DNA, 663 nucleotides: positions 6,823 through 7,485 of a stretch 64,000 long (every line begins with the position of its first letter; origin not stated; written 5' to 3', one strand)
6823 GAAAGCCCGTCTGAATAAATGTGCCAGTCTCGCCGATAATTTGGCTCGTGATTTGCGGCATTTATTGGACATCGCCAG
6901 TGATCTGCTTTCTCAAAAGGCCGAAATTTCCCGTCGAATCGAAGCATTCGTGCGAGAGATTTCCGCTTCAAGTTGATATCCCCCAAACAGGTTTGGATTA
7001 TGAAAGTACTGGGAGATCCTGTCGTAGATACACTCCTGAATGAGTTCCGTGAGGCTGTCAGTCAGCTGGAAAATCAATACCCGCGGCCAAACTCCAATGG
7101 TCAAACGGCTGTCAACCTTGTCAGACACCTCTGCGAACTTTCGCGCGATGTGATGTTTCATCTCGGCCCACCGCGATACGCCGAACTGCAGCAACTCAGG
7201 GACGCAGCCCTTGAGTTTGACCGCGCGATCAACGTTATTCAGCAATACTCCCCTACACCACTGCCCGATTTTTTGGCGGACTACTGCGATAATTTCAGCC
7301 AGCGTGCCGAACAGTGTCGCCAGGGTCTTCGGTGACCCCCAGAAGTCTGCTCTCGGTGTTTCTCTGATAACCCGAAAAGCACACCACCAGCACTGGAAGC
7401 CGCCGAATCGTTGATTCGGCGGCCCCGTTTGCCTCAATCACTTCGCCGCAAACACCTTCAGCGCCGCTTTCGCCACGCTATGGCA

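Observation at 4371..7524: Perfect 41-bp direct repeat duplicating a gene's 3' end brackets a 3-kb low-GC insertion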

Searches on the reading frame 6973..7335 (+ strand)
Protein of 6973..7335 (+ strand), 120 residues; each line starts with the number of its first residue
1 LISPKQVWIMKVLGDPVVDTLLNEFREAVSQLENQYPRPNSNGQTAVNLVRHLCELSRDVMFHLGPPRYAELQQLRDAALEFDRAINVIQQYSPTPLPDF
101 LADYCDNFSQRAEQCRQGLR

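Call 5: search_protein_families(library=pfam, proteins=[window:6973-7335:+], max_evalue=0.01)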
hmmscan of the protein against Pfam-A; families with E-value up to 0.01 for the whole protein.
window:6973-7335:+ (120 aa): 0 families

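Call 14: search_protein_families(library=padloc, proteins=[window:7000-7335:+], max_evalue=0.1)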
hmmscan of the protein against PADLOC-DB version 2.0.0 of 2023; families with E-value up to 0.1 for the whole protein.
window:7000-7335:+ (111 aa): 0 families

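Call 31: find_related_loci(query=A2, collection=metagenome_contigs, flank=10000)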
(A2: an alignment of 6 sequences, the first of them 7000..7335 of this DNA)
Query A2 (111 aa) in metagenome_contigs; peptide patterns used: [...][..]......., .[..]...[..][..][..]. (x = any residue, [..] = any of these).
75 stretches matched a pattern; 5 encode a relative of the query (tblastn E <= 1e-3); 5 distinct loci.
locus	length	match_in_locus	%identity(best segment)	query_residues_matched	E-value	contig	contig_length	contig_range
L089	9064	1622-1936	41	1-109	2e-24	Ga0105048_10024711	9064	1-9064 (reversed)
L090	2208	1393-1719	36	1-108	9e-21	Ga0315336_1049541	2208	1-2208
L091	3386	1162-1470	44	1-106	6e-20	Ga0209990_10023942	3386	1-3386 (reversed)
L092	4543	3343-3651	44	1-106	6e-20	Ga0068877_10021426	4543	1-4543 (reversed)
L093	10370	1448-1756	44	1-106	6e-20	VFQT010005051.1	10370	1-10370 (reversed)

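Call 35: find_homologous_proteins(query=A2)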
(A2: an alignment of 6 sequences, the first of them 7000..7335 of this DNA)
Query A2 (6 sequences) (111 aa, profile of the alignment): 26 proteins with E <= 0.001 among 1975 candidates.
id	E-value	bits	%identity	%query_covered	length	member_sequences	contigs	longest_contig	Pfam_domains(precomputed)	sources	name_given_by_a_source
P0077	4.8e-49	183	38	98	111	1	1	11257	-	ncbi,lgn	-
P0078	1.5e-48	181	43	96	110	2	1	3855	-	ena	-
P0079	1.4e-47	178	42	96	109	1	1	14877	-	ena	-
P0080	3.6e-47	177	94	99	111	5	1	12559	-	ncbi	ncbi:MAG: hypothetical protein ACKO2P_12795 [Planctomycetota bacterium]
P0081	2.0e-46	174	42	96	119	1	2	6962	-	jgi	jgi:hypothetical protein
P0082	1.5e-41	159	41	98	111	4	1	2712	-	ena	-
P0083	9.6e-41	156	41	96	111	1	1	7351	-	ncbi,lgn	-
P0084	2.1e-40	155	44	96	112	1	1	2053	-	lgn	-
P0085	5.5e-40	154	42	99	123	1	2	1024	-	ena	-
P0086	1.1e-37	146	45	96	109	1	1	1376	-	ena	-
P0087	6.9e-37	144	36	97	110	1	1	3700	-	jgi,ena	-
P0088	1.0e-36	143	42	96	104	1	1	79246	-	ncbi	-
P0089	2.2e-36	142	44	96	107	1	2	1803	-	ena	-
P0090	2.5e-36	142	45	98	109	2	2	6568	-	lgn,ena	-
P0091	4.5e-35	138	40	95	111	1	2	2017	-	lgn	-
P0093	8.7e-35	137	37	96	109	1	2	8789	-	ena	-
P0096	2.9e-33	132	43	95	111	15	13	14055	-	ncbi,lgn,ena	-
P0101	2.2e-25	107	32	95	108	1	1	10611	-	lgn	-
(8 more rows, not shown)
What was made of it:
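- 7000..7335 (+): Cargo gene 3: a 111-aa four-helix-bundle protein with the invariant motif LCELSR and conserved cysteines. No known family. The family has 26 members (call 35).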

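Call 36: find_encoding_contigs(protein=P0088, flank=8000, max_places=3)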
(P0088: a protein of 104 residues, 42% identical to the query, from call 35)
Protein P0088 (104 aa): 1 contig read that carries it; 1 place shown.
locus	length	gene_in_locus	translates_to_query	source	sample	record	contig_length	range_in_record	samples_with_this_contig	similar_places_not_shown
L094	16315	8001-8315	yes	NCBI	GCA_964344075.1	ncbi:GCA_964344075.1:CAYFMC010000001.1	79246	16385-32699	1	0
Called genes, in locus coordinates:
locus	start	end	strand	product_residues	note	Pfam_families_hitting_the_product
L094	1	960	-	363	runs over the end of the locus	-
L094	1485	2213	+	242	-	PF00753:Lactamase_B (weak), PF12706:Lactamase_B_2 (weak)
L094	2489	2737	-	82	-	-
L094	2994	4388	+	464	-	-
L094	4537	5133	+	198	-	-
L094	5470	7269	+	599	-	PF00069:Pkinase, PF07714:PK_Tyr_Ser-Thr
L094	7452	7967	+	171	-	-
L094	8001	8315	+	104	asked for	-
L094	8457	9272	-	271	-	-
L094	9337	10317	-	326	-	-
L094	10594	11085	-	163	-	PF12867:DinB_2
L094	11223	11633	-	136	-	PF00565:SNase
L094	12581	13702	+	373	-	-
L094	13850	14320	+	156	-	PF00072:Response_reg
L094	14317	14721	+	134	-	PF00072:Response_reg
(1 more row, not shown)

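Call 37: find_encoding_contigs(protein=P0096, flank=8000, max_places=6)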
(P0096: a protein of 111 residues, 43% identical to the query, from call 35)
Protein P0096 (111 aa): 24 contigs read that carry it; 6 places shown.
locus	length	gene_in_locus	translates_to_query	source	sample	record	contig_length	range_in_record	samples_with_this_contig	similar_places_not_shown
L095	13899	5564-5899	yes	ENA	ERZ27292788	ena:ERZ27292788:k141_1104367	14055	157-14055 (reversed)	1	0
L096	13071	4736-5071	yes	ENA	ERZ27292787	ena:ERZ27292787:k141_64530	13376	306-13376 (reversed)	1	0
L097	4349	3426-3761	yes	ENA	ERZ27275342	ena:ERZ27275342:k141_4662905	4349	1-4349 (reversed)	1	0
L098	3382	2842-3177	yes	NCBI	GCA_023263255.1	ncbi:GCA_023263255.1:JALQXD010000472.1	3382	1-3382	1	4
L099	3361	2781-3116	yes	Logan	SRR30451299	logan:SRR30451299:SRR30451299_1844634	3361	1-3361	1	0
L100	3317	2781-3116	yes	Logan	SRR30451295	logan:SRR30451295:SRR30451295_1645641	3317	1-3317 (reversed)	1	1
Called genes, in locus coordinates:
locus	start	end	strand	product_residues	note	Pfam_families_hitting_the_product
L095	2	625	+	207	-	?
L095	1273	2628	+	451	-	PF00795:CN_hydrolase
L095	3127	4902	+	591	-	PF00069:Pkinase, PF07714:PK_Tyr_Ser-Thr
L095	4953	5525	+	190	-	-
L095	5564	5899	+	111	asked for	-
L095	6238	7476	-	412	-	PF01011:PQQ (faint), PF13570:Beta-prop_ACSF4 (faint), PF13360:PQQ_2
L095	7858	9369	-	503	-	PF05579:Peptidase_S32 (faint), PF00089:Trypsin, PF13365:Trypsin_2, PF00595:PDZ (weak), PF13180:PDZ_2, PF17820:PDZ_6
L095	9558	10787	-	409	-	PF00654:Voltage_CLC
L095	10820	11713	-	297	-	-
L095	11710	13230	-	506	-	-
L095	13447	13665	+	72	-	-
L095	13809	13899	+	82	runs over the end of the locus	?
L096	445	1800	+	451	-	PF00795:CN_hydrolase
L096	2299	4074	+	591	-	PF00069:Pkinase, PF07714:PK_Tyr_Ser-Thr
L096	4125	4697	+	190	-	-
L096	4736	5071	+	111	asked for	-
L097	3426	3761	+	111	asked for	-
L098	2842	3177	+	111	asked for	-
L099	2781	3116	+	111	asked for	-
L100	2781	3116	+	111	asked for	-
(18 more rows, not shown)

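Call 38: find_encoding_contigs(protein=P0101, flank=8000, max_places=3)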
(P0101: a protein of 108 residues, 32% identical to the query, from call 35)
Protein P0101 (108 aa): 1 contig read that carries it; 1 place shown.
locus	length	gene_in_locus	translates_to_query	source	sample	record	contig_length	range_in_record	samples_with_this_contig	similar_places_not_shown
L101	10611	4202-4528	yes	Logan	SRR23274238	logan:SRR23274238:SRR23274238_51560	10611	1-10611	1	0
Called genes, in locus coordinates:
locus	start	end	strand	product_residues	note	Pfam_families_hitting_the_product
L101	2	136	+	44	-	?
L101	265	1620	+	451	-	PF02321:OEP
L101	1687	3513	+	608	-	PF00069:Pkinase, PF07714:PK_Tyr_Ser-Thr (weak)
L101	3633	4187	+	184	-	-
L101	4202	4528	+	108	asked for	-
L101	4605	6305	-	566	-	PF02563:Poly_export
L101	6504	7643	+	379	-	PF07607:DUF1570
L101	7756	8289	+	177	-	-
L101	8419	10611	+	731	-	?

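Call 39: find_encoding_contigs(protein=P0093, flank=8000, max_places=3)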
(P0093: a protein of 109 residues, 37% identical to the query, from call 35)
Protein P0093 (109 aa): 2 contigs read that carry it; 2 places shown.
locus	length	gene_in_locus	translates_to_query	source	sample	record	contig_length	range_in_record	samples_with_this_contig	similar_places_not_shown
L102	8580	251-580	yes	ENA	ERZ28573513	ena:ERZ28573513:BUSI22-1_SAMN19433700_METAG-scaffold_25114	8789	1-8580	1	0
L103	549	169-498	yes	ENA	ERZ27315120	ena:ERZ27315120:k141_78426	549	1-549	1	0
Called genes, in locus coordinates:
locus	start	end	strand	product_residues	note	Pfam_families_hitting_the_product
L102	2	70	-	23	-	?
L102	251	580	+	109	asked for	-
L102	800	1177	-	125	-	-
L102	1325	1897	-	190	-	PF12728:HTH_17, PF00072:Response_reg (weak)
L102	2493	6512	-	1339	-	PF02463:SMC_N, PF13175:AAA_15 (weak), PF13304:AAA_21 (weak), PF13476:AAA_23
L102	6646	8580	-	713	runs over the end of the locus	?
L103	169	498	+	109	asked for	-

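Call 58: predict_structure(alignment_id=A4)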
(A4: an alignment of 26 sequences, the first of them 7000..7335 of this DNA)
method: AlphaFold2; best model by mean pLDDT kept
length: 111 residues; sequences in the alignment: 26
mean_pLDDT: 89.9   pTM: 0.84
mean pLDDT of the five models: 89.9, 89.7, 89.1, 88.7, 88.2
residues with pLDDT >= 90: 81; 70-90: 19; 50-70: 8; < 50: 3
segments of 3 or more residues with pLDDT < 50: none
pLDDT, mean of each block of 10 residues (from residue 1): 77 98 78 76 97 94 96 97 85 94 96 87
secondary structure, 60 per line:
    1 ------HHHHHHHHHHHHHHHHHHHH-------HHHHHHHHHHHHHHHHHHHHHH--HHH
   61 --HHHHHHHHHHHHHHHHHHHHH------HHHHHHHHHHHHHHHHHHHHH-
elements in order: H7-26 H34-55 H63-83 H90-110
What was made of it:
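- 7000..7335 (+): AlphaFold pLDDT 89.9 (call 58).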

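Call 64: fold_search(model_id=the predicted structure, library=pdb)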
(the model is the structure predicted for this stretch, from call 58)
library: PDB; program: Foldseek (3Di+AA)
matches with E <= 10: 919; with E <= 0.001: 0
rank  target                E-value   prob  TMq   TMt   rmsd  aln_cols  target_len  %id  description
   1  5ecf_E                2.0e-02  0.99  0.44  0.34  14.9       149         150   12  Ligand binding domain 1 of Penicillium marneffei MP1 protein complexed with arachidonic acids (released 2016-10-19)
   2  5ecf_F                2.1e-02  1.00  0.61  0.49   3.9       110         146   14  Ligand binding domain 1 of Penicillium marneffei MP1 protein complexed with arachidonic acids (released 2016-10-19)
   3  5ecf_B                2.4e-02  0.99  0.45  0.34  14.9       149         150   12  Ligand binding domain 1 of Penicillium marneffei MP1 protein complexed with arachidonic acids (released 2016-10-19)
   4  5ecf_C                2.8e-02  0.99  0.43  0.33  14.5       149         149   11  Ligand binding domain 1 of Penicillium marneffei MP1 protein complexed with arachidonic acids (released 2016-10-19)
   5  5ecf_A                2.8e-02  0.99  0.42  0.32  14.7       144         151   10  Ligand binding domain 1 of Penicillium marneffei MP1 protein complexed with arachidonic acids (released 2016-10-19)
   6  5ecf_J                2.9e-02  1.00  0.53  0.46   7.9       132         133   14  Ligand binding domain 1 of Penicillium marneffei MP1 protein complexed with arachidonic acids (released 2016-10-19)
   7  9k7w_A                3.6e-02  1.00  0.54  0.65   3.7       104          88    9  Crystal structure of designed nickel-induced homotrimer C3-Ni1-HH*3-18 (released 2025-10-29)
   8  5fb7_C                4.5e-02  0.99  0.50  0.38  13.5       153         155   10  Ligand binding domain 2 of Penicillium marneffei MP1 protein complexed with multiple arachidonic acids (released 2016-12-14)
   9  5e7x                  4.5e-02  0.97  0.41  0.31  14.8       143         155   11  Ligand binding domain 1 of Penicillium marneffei MP1 protein in complex with palmitic acid (released 2016-10-19)
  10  5csd_D                5.2e-02  0.96  0.41  0.30  17.4       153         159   11  Ligand binding domain 2 of Penicillium marneffei MP1 protein in complex with arachidonic acids (released 2016-07-27)
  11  9k7w_E                7.2e-02  1.00  0.54  0.65   3.8       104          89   10  Crystal structure of designed nickel-induced homotrimer C3-Ni1-HH*3-18 (released 2025-10-29)
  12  5csd_A                1.9e-01  0.94  0.51  0.38  18.2       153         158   10  Ligand binding domain 2 of Penicillium marneffei MP1 protein in complex with arachidonic acids (released 2016-07-27)
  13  4oyd_B                2.0e-01  0.60  0.30  0.29  17.6       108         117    8  Crystal structure of a computationally designed inhibitor of an Epstein-Barr viral Bcl-2 protein (released 2014-07-09)
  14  5fb7_A                2.2e-01  0.98  0.60  0.47   5.5       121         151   14  Ligand binding domain 2 of Penicillium marneffei MP1 protein complexed with multiple arachidonic acids (released 2016-12-14)
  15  5j5k                  2.7e-01  0.87  0.43  0.32  15.7       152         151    6  CRYSTAL STRUCTURE OF AFMP4P IN COMPLEX WITH PALMITIC ACID (released 2017-04-05)
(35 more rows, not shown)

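Call 77: search_protein_families(library=ncbifam, proteins=[window:7000-7335:+], max_evalue=0.01)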
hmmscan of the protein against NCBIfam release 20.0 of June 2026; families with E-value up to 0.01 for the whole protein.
window:7000-7335:+ (111 aa): 0 families

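Call 79: find_related_loci(query=A4, collection=viral_contigs, flank=10000)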
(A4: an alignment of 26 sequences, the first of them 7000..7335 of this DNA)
Query A4 (111 aa) in viral_contigs; peptide patterns used: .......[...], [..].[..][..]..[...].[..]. (x = any residue, [..] = any of these).
9 stretches matched a pattern, but none encodes a relative of the query by tblastn (E <= 1e-3).

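Call 102: find_encoding_contigs(protein=window:7000-7335:+, flank=5000, max_places=10)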
Protein window:7000-7335:+ (111 aa): 21 contigs read that carry it; 10 places shown.
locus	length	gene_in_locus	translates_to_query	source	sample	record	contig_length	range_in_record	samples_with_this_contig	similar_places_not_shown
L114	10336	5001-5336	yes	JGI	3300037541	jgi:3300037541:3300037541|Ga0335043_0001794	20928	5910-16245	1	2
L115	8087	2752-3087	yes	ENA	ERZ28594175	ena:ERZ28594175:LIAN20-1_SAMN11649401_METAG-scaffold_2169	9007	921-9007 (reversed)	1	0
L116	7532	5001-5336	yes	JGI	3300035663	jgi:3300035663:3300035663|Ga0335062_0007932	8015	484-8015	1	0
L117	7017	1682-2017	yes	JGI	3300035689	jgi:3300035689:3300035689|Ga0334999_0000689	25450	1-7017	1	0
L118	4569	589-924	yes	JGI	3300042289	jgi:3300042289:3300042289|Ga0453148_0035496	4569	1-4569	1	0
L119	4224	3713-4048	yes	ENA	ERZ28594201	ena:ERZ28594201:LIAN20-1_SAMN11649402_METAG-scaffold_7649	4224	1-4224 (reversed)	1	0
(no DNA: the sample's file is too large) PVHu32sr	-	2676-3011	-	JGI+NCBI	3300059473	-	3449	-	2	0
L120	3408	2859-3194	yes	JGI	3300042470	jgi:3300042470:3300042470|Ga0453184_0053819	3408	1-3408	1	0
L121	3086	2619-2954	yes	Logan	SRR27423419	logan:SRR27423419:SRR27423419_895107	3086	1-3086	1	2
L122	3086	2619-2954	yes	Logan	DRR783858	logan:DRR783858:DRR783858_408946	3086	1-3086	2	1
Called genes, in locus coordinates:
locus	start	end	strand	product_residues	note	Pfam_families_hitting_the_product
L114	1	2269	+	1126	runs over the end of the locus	PF08379:Bact_transglu_N, PF01841:Transglut_core, PF09899:DUF2126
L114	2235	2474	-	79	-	-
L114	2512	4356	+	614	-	PF07714:PK_Tyr_Ser-Thr, PF00069:Pkinase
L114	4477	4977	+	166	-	-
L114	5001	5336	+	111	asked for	-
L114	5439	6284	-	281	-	PF01261:AP_endonuc_2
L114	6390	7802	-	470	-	PF00884:Sulfatase, PF01663:Phosphodiest (faint), PF16347:SGSH_C (weak), PF14707:Sulfatase_C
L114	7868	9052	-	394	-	PF02129:Peptidase_S15 (weak), PF05448:AXE1, PF01738:DLH, PF00561:Abhydrolase_1 (faint), PF12697:Abhydrolase_6, PF00326:Peptidase_S9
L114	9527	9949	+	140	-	PF00392:GntR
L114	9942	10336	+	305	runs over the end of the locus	PF00005:ABC_tran, PF13304:AAA_21 (faint)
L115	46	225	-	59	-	-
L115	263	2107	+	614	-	PF07714:PK_Tyr_Ser-Thr, PF00069:Pkinase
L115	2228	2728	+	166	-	-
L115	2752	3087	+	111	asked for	-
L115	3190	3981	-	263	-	PF01261:AP_endonuc_2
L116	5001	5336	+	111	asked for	-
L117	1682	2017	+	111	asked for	-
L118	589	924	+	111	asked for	-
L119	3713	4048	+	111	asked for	-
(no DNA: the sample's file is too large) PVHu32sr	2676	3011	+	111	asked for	-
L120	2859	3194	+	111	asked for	-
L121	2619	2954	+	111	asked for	-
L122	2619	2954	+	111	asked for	-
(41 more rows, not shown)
